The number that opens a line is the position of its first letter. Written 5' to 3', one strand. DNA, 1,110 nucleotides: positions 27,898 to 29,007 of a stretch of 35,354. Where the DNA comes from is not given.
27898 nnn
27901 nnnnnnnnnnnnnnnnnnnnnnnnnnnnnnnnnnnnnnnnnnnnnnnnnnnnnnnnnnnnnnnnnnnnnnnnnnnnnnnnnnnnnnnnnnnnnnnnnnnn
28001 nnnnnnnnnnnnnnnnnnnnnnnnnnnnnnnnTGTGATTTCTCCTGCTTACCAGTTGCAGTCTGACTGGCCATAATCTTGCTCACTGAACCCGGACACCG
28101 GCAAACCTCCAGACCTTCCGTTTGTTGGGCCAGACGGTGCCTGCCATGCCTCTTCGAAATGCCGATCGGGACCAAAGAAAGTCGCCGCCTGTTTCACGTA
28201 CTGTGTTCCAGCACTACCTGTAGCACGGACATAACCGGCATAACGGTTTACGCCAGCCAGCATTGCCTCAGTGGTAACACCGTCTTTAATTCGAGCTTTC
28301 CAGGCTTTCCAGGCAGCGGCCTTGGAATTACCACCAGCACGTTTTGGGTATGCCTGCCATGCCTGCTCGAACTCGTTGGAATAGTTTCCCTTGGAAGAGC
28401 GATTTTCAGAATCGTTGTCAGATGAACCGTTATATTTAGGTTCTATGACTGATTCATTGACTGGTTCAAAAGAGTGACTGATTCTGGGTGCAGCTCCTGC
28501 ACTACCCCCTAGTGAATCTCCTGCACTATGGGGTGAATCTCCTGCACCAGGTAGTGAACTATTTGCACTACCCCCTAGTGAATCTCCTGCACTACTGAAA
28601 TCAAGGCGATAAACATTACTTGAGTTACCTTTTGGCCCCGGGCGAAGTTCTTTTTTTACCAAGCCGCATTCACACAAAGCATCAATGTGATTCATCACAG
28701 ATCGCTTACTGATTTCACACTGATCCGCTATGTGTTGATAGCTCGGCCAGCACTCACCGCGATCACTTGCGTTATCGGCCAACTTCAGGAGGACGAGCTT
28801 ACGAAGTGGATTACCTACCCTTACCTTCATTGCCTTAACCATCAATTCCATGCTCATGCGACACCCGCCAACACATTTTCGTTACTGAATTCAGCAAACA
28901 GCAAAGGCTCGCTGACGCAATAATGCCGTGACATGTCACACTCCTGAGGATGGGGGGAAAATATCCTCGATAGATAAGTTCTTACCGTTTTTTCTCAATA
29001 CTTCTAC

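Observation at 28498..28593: Replication origin iterons inside the initiator gene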

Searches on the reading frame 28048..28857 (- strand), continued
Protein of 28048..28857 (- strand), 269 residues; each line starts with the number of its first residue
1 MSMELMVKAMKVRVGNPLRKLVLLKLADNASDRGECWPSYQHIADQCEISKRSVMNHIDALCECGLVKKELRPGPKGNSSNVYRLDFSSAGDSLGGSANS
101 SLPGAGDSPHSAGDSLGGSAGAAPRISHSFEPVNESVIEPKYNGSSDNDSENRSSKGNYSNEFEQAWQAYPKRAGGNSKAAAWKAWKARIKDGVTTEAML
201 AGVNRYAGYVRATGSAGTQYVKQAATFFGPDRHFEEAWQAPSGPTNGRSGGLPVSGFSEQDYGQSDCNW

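Call 47: predict_structure(alignment_id=A2)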
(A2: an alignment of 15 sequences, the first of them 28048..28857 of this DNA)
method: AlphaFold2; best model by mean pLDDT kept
length: 269 residues; sequences in the alignment: 15
mean_pLDDT: 56.4   pTM: 0.34
mean pLDDT of the five models: 56.4, 56.0, 52.7, 51.1, 44.1
residues with pLDDT >= 90: 0; 70-90: 113; 50-70: 36; < 50: 120
segments of 3 or more residues with pLDDT < 50: 90-156, 216-226, 229-269
pLDDT, mean of each block of 10 residues (from residue 1): 74 80 85 72 79 84 81 60 69 31 33 31 34 33 30 50 83 63 79 78 70 54 45 31 32 31 29
secondary structure, 60 per line:
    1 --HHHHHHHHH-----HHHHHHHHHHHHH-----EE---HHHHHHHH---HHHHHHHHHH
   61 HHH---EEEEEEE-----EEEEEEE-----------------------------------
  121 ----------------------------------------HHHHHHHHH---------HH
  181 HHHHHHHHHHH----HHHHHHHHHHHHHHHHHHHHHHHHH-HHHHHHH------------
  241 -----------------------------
elements in order: H3-11 H17-29 H40-47 H51-63 E67-73 E79-85 H161-169 H179-191 H196-220 H222-228

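Call 49: fold_search(model_id=the predicted structure, library=pdb)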
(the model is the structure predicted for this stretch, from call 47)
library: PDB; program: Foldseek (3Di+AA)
matches with E <= 10: 1511; with E <= 0.001: 0
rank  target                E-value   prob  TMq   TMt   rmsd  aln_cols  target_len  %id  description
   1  5f7q_E                1.4e-02  1.00  0.19  0.14   5.7        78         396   17  ROK repressor Lmo0178 from Listeria monocytogenes bound to operator (released 2016-09-07)
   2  3cta                  1.6e-02  1.00  0.23  0.32   2.6        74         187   15  Crystal structure of riboflavin kinase from Thermoplasma acidophilum (released 2008-04-29)
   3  6xjf_B                1.6e-02  1.00  0.23  0.54   4.7        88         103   18  X-ray crystal structure of Pyrococcus furiosus general transcription factor TFE-alpha (SeMet labeled protein) (released 2020-07-08)
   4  2p4w_A                1.8e-02  1.00  0.22  0.30   7.5        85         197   20  Crystal structure of heat shock regulator from Pyrococcus furiosus (released 2007-03-27)
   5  5gpy_A                2.3e-02  1.00  0.24  0.34   3.9        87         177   13  Crystal structure of the human TFIIE complex (released 2016-11-02)
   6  3f8n_B                2.6e-02  1.00  0.21  0.39   4.8        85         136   24  Crystal structure of PerR-Zn-Mn (released 2009-06-16)
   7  4zzl_A                2.6e-02  1.00  0.22  0.37   5.7        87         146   21  MexR R21W derepressor mutant causing multidrug resistance in P. aeruginosa by mexAB-oprM efflux pump expression (released 2016-07-27)
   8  2fe3_A                2.7e-02  1.00  0.21  0.39   4.6        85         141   24  The crystal structure of bacillus subtilis PerR-Zn reveals a novel Zn(Cys)4 Structural redox switch (released 2006-12-19)
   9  2fe3_B                2.7e-02  1.00  0.21  0.38   4.7        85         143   24  The crystal structure of bacillus subtilis PerR-Zn reveals a novel Zn(Cys)4 Structural redox switch (released 2006-12-19)
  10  3f8n_A                2.7e-02  1.00  0.21  0.40   4.8        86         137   23  Crystal structure of PerR-Zn-Mn (released 2009-06-16)
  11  5f7q_L                2.7e-02  1.00  0.19  0.14   5.9        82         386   15  ROK repressor Lmo0178 from Listeria monocytogenes bound to operator (released 2016-09-07)
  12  2p4w_B                2.9e-02  1.00  0.22  0.29   7.5        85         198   20  Crystal structure of heat shock regulator from Pyrococcus furiosus (released 2007-03-27)
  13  2rgv_A                3.0e-02  1.00  0.21  0.39   4.6        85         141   24  The crystal structure of PerR-Ox highlights 2-oxo-Histidine formation (released 2008-10-14)
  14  6fi9_A                3.0e-02  1.00  0.22  0.38   3.5        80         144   19  Crystal Structure of a zinc-responsive MarR family member, Lactococcus lactis ZitR (released 2019-02-20)
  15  2rgv_B                3.2e-02  1.00  0.21  0.38   4.7        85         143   24  The crystal structure of PerR-Ox highlights 2-oxo-Histidine formation (released 2008-10-14)
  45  2v79_B                5.9e-02  1.00  0.23  0.46   4.5        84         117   18  Crystal Structure of the N-terminal domain of DnaD from Bacillus Subtilis (released 2008-01-15)
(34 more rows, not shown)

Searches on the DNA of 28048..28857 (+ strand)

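Call 8: search_dna_similar(query=window:28048-28857:+, collection=phages, mode=near, max_rows=30)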
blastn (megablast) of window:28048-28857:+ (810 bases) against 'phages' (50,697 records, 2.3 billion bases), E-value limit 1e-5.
Records with a match: 33; places in all: 34; records where one place covers at least 80% of the query: 32.
Best place of each record, by identity: 90-95% 1; 80-90% 1; 60-80% 31.
By first word of the organism name: Stx2c-converting 15; Escherichia 10; Enterobacteria 6; Aeromonas 1; Pseudomonas 1.
By host as written in the record: - 18; Escherichia coli 4; Escherichia coli ECOR13 3; Aeromonas salmonicida 1; Escherichia coli C 1; Escherichia coli strain O174:H21 isolate 1720a 1; Escherichia coli O103:H11 1; Shigella flexneri 1; and 3 more.
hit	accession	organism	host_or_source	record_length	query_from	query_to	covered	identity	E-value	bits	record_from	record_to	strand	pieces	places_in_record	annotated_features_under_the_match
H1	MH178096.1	Aeromonas phage AsXd-1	Aeromonas salmonicida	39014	1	810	100%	91.2%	0e+0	1103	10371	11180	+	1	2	hypothetical protein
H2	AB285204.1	Enterobacteria phage cdtI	Escherichia coli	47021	104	810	87%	77.9%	3e-63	487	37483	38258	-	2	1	hypothetical protein (x2)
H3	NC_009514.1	Enterobacteria phage cdtI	Escherichia coli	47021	104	810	87%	77.9%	3e-63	487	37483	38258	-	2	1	replication protein | hypothetical protein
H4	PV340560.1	Escherichia phage PhiR40_1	Escherichia coli ECOR13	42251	104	810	87%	76.1%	2e-95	355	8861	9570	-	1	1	DNA replication protein O | hypothetical protein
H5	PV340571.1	Escherichia phage PhiR55_1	Escherichia coli C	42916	104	810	87%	76.1%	2e-95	355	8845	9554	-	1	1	DNA replication protein O | hypothetical protein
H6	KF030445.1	Escherichia phage 1720a-02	Escherichia coli strain O174:H21 ...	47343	104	810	87%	75.8%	2e-90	339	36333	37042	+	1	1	primosomal protein I | hypothetical protein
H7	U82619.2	Enterobacteria phage SfV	-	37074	104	810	87%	75.7%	2e-90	339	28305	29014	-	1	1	orf39: replication protein | orf38: unknown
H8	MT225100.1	Escherichia phage Lys8385Vzw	Escherichia coli O103:H11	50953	104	810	87%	75.7%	2e-90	339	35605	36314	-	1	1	DNA-binding protein | hypothetical protein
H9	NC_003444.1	Enterobacteria phage SfV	Shigella flexneri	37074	104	810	87%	75.7%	2e-90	339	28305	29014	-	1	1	replication protein | hypothetical protein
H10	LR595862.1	Escherichia phage 2H10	-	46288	104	810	87%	75.6%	7e-89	333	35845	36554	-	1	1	Primosomal protein DnaD domain | FIG00638770: hypothetical protein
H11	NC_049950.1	Escherichia phage 2H10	-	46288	104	810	87%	75.6%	7e-89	333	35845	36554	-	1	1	replication protein | FIG00638770: hypothetical protein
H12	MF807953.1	Escherichia phage Ayreon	Escherichia coli K12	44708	104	810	87%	75.6%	7e-89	333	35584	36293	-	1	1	replication protein | hypothetical protein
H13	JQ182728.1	Enterobacteria phage mEp460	Escherichia coli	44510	104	810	87%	75.4%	3e-87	327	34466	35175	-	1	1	replication protein | hypothetical protein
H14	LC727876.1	Stx2c-converting phage Stx2c_PV98-693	-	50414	104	810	87%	75.4%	3e-87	327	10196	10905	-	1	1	none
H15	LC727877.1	Stx2c-converting phage Stx2c_JNE090279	-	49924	104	810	87%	75.4%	3e-87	327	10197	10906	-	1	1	none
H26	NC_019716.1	Enterobacteria phage mEp460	Escherichia coli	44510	104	810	87%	75.4%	3e-87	327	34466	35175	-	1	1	replication protein | hypothetical protein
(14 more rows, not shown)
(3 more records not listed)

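Call 9: search_dna_similar(query=window:28048-28857:+, collection=ecoli_genomes, mode=near, max_rows=15)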
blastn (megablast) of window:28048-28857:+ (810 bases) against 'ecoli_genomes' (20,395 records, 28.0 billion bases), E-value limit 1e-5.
Records with a match: 864; places in all: 924; records where one place covers at least 80% of the query: 835.
Genomes with a match: 862 of 5426; with a place that covers at least 80% of the query: 833. Places per genome that has any: lowest 1, median 1, highest 4. On chromosomes: 921 places; on plasmids: 3.
Best place of each record, by identity: 80-90% 1; 60-80% 863.
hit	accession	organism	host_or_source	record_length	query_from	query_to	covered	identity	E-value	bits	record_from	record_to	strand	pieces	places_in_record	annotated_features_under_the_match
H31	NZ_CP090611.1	Escherichia coli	pig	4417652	104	810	87%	77.9%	3e-62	487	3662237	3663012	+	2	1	helix-turn-helix domain-containing protein | hypothetical protein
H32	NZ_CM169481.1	Escherichia coli strain EC20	Homo sapiens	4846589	104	810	87%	77.6%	5e-60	478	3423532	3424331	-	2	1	helix-turn-helix domain-containing protein | hypothetical protein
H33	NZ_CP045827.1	Escherichia coli strain AUSMDU00014361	Homo sapiens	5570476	97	810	88%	75.6%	2e-88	335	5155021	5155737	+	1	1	helix-turn-helix domain-containing protein | hypothetical protein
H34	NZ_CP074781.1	Escherichia coli strain 96_1414B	Homo sapiens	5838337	97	810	88%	75.6%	2e-88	335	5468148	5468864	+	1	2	helix-turn-helix domain-containing protein | hypothetical protein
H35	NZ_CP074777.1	Escherichia coli strain 96_1414P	Homo sapiens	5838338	97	810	88%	75.6%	2e-88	335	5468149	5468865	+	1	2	helix-turn-helix domain-containing protein | hypothetical protein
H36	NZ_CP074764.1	Escherichia coli strain B1_2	bovine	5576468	97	810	88%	75.6%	2e-88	335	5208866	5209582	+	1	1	helix-turn-helix domain-containing protein | hypothetical protein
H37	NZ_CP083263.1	Escherichia coli strain JNU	Environmental waters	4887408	97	810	88%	75.5%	2e-88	335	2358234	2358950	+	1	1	helix-turn-helix domain-containing protein | hypothetical protein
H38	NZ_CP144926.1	Escherichia coli strain SCPM-O-B-7615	raw milk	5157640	97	810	88%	75.4%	1e-86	329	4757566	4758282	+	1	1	helix-turn-helix domain-containing protein | hypothetical protein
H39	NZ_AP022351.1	Escherichia coli strain E138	Homo sapiens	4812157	104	810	87%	76.1%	2e-94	355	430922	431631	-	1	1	helix-turn-helix domain-containing protein | hypothetical protein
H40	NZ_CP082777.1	Escherichia coli O25:H1 strain CU39ES-1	Homo sapiens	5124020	104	810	87%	76.1%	2e-94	355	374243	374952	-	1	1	helix-turn-helix domain-containing protein | hypothetical protein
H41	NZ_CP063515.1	Escherichia coli strain EH01-18-04-A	Homo sapiens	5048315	104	810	87%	76.1%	2e-94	355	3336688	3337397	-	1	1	helix-turn-helix domain-containing protein | hypothetical protein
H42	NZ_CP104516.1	Escherichia coli strain E4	Poultry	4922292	104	810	87%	76.1%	2e-94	355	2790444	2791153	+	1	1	helix-turn-helix domain-containing protein | hypothetical protein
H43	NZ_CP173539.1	Escherichia coli strain 98207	Homo sapiens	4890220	104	810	87%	76.1%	2e-94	355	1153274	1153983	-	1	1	helix-turn-helix domain-containing protein | hypothetical protein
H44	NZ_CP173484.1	Escherichia coli strain 98221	Homo sapiens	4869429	104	810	87%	76.1%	2e-94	355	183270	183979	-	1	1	helix-turn-helix domain-containing protein | hypothetical protein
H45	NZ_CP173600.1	Escherichia coli strain 98191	Homo sapiens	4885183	104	810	87%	76.1%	2e-94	355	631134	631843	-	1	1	helix-turn-helix domain-containing protein | hypothetical protein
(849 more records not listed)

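Call 10: get_annotated_region(hit=H1, flank=3000)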
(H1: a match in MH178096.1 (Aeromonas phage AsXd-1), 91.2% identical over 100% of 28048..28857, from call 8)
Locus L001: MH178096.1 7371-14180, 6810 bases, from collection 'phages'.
description: Aeromonas phage AsXd-1, complete genome.
organism: Aeromonas phage AsXd-1 (NCBI taxid 2182324)
taxonomy: Viruses; Duplodnaviria; Heunggongvirae; Uroviricota; Caudoviricetes; Hendrixvirinae
host: Aeromonas salmonicida; source: -; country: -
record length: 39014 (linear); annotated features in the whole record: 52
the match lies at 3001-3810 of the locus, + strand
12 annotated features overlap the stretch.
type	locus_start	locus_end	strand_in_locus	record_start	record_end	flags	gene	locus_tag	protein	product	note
CDS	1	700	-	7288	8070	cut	-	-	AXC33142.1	hypothetical protein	-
CDS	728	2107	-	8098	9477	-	-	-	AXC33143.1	hypothetical protein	-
CDS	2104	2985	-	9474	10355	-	-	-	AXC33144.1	hypothetical protein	-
CDS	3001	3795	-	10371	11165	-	-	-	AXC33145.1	hypothetical protein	-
CDS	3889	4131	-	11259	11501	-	-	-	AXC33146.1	hypothetical protein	-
CDS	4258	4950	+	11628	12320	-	-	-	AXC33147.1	hypothetical protein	-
CDS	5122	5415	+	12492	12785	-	-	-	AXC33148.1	hypothetical protein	-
CDS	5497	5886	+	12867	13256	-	-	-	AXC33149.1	hypothetical protein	-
CDS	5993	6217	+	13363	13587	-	-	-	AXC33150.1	hypothetical protein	-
CDS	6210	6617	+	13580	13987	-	-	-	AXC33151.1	hypothetical protein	-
CDS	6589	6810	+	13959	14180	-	-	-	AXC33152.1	hypothetical protein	-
CDS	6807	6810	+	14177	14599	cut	-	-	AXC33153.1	hypothetical protein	-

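Call 11: get_annotated_region(hit=H3, flank=2500)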
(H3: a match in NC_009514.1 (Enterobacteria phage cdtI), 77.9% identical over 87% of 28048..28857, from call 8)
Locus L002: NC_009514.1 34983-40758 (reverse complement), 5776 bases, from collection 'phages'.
description: Phage cdtI DNA, complete genome.
organism: Enterobacteria phage cdtI (NCBI taxid 414970)
taxonomy: Viruses; Duplodnaviria; Heunggongvirae; Uroviricota; Caudoviricetes
host: Escherichia coli; source: -; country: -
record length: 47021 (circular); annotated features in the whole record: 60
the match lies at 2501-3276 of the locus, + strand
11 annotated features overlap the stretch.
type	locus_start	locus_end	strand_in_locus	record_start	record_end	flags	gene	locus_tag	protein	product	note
CDS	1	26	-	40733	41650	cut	-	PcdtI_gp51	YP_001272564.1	HNH endonuclease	orf51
CDS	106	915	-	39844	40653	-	orf50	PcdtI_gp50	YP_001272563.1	transcriptional regulator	-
CDS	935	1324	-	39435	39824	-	-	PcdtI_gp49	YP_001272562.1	RusA family crossover junction endodeoxyribonuclease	orf49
CDS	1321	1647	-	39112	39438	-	-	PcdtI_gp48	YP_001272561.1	transcriptional repressor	orf48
CDS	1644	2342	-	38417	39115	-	dam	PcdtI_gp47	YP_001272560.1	phosphoadenosine phosphosulfate reductase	orf47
CDS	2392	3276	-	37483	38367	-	-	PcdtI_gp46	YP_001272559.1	replication protein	orf46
CDS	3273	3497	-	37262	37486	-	-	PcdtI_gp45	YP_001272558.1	hypothetical protein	orf45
CDS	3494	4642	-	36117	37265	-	-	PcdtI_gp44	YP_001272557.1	transcriptional regulator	orf44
CDS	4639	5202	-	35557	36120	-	-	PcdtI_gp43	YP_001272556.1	hypothetical protein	orf43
CDS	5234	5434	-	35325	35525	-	cro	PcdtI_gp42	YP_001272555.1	transcriptional repressor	orf42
CDS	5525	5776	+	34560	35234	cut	cl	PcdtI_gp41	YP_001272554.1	UmuD-like protein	orf41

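Call 12: get_annotated_region(hit=H9, flank=2500)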
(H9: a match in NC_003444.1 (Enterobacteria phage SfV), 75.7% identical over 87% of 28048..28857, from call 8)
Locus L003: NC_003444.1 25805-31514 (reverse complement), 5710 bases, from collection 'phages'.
description: Enterobacteria phage SfV, complete genome.
organism: Enterobacteria phage SfV (NCBI taxid 55884)
taxonomy: Viruses; Duplodnaviria; Heunggongvirae; Uroviricota; Caudoviricetes
host: Shigella flexneri; source: -; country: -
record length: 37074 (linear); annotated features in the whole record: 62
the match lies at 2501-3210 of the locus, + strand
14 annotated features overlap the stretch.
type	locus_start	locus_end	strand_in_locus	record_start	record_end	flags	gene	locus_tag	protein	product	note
CDS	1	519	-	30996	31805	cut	-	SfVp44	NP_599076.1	transcriptional regulator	orf44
CDS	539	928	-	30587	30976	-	-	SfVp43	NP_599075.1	RusA family crossover junction endodeoxyribonuclease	orf43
CDS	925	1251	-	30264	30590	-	-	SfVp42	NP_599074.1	transcriptional repressor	orf42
CDS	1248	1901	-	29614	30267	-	dam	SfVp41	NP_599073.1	phosphoadenosine phosphosulfate reductase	-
CDS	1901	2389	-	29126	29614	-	-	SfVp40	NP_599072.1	transcriptional activator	orf40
regulatory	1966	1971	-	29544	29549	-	dam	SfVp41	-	minus_10_signal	-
regulatory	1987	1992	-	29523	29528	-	dam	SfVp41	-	minus_35_signal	-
CDS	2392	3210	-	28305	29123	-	-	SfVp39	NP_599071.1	replication protein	orf39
CDS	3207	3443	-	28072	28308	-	-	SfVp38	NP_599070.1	hypothetical protein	orf38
CDS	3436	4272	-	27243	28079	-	-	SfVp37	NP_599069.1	transcriptional regulator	orf37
CDS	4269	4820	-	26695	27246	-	-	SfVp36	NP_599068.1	hypothetical protein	orf36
CDS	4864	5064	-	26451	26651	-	cro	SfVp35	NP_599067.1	transcriptional repressor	-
regulatory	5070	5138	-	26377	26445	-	-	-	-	other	other; putative operator region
CDS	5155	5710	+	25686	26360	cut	cI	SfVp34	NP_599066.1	UmuD-like protein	-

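Call 13: get_annotated_region(hit=H26, flank=2500)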
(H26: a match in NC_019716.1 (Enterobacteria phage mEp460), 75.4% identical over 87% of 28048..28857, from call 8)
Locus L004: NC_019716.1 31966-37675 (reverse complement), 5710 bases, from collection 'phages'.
description: Enterobacteria phage mEp460, complete genome.
organism: Enterobacteria phage mEp460 (NCBI taxid 1147152)
taxonomy: Viruses; Duplodnaviria; Heunggongvirae; Uroviricota; Caudoviricetes
host: Escherichia coli; source: -; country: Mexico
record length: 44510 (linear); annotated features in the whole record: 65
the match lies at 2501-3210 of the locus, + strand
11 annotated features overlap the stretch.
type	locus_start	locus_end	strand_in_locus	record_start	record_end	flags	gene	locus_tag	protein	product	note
CDS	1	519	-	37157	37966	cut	-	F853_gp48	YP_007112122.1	transcriptional regulator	similar to YP_001272563.1 hypothetical protein PcdtI_gp50 [Phage cdtI] and ZP_08386627.1 KilA-N domain protein ...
CDS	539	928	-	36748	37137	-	-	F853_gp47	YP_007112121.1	RusA family crossover junction endodeoxyribonuclease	similar to YP_001880674.1 crossover junction endodeoxyribonuclease RusA [Shigella boydii CDC 3083-94] and NP_599075.1 ...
CDS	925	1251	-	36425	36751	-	-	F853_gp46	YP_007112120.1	transcriptional repressor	similar to YP_544034.1 hypothetical protein UTI89_C5103 [Escherichia coli UTI89] and NP_599074.1 hypothetical protein ...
CDS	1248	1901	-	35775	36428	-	-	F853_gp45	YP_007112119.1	phosphoadenosine phosphosulfate reductase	similar to ZP_06661867.1 phage N-6-adenine-methyltransferase [Escherichia coli B088] and NP_599073.1 DNA adenine ...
CDS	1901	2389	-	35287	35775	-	-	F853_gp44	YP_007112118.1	PerC family transcriptional regulator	similar to ZP_08393201.1 conserved hypothetical protein [Shigella sp. D9] and NP_599072.1 hypothetical protein SfVp40 ...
CDS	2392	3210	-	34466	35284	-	-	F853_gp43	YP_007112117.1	replication protein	similar to NP_599071 replication protein [Enterobacteria phage SfV]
CDS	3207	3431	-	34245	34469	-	-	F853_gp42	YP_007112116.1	hypothetical protein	similar to NP_599070 hypothetical protein SfVp38 [Enterobacteria phage SfV]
CDS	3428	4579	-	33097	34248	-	-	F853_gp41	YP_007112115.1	transcriptional regulator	similar to ZP_03069365.1 putative antirepressor [Escherichia coli 101-1] and YP_001272557.1 putative antirepressor ...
CDS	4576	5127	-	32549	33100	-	-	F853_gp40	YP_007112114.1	hypothetical protein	similar to ZP_03069267.1 conserved hypothetical protein [Escherichia coli 101-1] and NP_599068.1 hypothetical protein ...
CDS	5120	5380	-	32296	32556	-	-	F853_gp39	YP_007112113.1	helix-turn-helix transcriptional regulator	similar to EGC96231.1 hypothetical protein ECD227_2469 [Escherichia fergusonii ECD227] and NP_700412.1 DNA binding ...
CDS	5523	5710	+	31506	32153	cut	-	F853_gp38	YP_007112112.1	XRE family transcriptional regulator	similar to EFZ72938.1 peptidase S24-like family protein [Escherichia coli RN587/1] and NP_700411.1 regulatory protein ...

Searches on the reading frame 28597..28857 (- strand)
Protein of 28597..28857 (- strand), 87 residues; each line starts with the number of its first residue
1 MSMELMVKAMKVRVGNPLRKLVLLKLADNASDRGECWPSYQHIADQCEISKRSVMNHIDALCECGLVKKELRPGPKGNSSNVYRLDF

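Call 35: search_dna_similar(query=window:28597-28857:-, collection=phages, mode=protein, max_rows=60, rows=spread)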
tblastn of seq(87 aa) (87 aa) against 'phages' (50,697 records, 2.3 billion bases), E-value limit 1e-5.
Records with a match: 179; places in all: 179; records where one place covers at least 80% of the query: 156.
Best place of each record, by identity: 95-99% 1; 80-90% 42; 60-80% 99; <60% 37.
By first word of the organism name: Vibrio 67; Escherichia 22; Stx2c-converting 15; Salmonella 14; Pseudomonas 14; Klebsiella 8; Enterobacteria 7; Stx2-converting 6; Arthrobacter 5; Stenotrophomonas 3; and 14 more.
By host as written in the record: - 82; Escherichia coli 6; Salmonella sp. 5; Escherichia coli K-12 5; Escherichia coli ECOR13 4; Salmonella enterica subsp. enterica serovar Typhimurium 4; Pseudomonas aeruginosa 4; Klebsiella pneumoniae 3; and 50 more.
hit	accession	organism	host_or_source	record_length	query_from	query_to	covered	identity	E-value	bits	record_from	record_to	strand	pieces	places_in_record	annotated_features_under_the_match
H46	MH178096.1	Aeromonas phage AsXd-1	Aeromonas salmonicida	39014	1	87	100%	96.6%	4e-52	179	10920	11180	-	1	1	hypothetical protein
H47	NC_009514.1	Enterobacteria phage cdtI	Escherichia coli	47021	1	85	98%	87.1%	3e-44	156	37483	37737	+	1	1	replication protein | hypothetical protein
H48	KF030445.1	Escherichia phage 1720a-02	Escherichia coli strain O174:H21 ...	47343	1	85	98%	87.1%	5e-44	155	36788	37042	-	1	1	primosomal protein I | hypothetical protein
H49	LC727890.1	Stx2c-converting phage Stx2c_EH0474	-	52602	1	85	98%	87.1%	5e-44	155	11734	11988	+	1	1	none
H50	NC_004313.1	Salmonella phage ST64B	Salmonella enterica subsp. enterica ...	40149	1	85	98%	87.1%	6e-44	155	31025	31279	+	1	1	replication protein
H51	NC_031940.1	Salmonella phage 118970_sal3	Salmonella enterica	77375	1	85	98%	87.1%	6e-44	155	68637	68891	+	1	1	replication protein | hypothetical protein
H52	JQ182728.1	Enterobacteria phage mEp460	Escherichia coli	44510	1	85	98%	87.1%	6e-44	155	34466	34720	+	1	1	replication protein | hypothetical protein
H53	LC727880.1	Stx2c-converting phage Stx2c_2409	-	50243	1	85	98%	87.1%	6e-44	155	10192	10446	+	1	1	none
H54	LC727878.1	Stx2c-converting phage Stx2c_JNE072859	-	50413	1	85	98%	87.1%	6e-44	155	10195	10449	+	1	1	none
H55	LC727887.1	Stx2c-converting phage Stx2c_JNE130578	-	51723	1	85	98%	87.1%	6e-44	155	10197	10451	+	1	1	none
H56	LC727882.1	Stx2c-converting phage Stx2c_JNE102208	-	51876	1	85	98%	87.1%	6e-44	155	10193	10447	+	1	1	none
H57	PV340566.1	Escherichia phage PhiR47_1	Escherichia coli ECOR13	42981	1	85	98%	87.1%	1e-43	155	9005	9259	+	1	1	DNA replication protein O | hypothetical protein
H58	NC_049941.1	Stx2-converting phage Stx2a_WGPS2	Escherichia coli O157:H7 strain 980938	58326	1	85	98%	87.1%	1e-43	154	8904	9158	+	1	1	replication protein | hypothetical protein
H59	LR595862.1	Escherichia phage 2H10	-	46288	1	85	98%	85.9%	2e-43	154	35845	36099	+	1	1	Primosomal protein DnaD domain | FIG00638770: hypothetical protein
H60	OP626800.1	Pseudomonas phage PseuP_222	Pseudomonas protegens CEMTC 4060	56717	1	85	98%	82.6%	1e-42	152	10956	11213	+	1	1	DNA replication protein O | regulatory protein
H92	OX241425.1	Vibrio phage 236O40-1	Oyster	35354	1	85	98%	61.2%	2e-28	111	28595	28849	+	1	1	putative replication protein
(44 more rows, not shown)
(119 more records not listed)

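Call 36: get_annotated_region(hit=H92, flank=2500)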
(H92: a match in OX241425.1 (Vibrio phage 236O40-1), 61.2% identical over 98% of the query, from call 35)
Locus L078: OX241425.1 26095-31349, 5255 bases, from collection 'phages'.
description: Vibrio phage 236O40-1 genome assembly, chromosome: VP115E34_1.
organism: Vibrio phage 236O40-1 (NCBI taxid 2963180)
taxonomy: Viruses; Duplodnaviria; Heunggongvirae; Uroviricota; Caudoviricetes
host: -; source: Oyster; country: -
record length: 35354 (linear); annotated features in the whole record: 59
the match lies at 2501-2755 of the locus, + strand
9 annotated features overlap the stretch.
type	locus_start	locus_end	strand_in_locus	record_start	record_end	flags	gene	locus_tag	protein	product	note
CDS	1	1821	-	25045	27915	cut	-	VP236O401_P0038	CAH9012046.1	hypothetical protein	-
CDS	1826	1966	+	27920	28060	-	-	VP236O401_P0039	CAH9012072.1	hypothetical protein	-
CDS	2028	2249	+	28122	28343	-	-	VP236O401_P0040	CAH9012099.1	hypothetical protein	-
CDS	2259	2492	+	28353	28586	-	-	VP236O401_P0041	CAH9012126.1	hypothetical protein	-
CDS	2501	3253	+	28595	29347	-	-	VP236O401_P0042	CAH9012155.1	putative replication protein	-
CDS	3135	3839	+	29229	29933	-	-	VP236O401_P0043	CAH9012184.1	conserved hypothetical protein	-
CDS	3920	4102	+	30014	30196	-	-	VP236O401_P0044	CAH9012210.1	hypothetical protein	-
CDS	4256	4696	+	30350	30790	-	-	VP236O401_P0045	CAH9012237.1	conserved hypothetical protein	-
CDS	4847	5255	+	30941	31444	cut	-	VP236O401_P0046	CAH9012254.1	conserved hypothetical protein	-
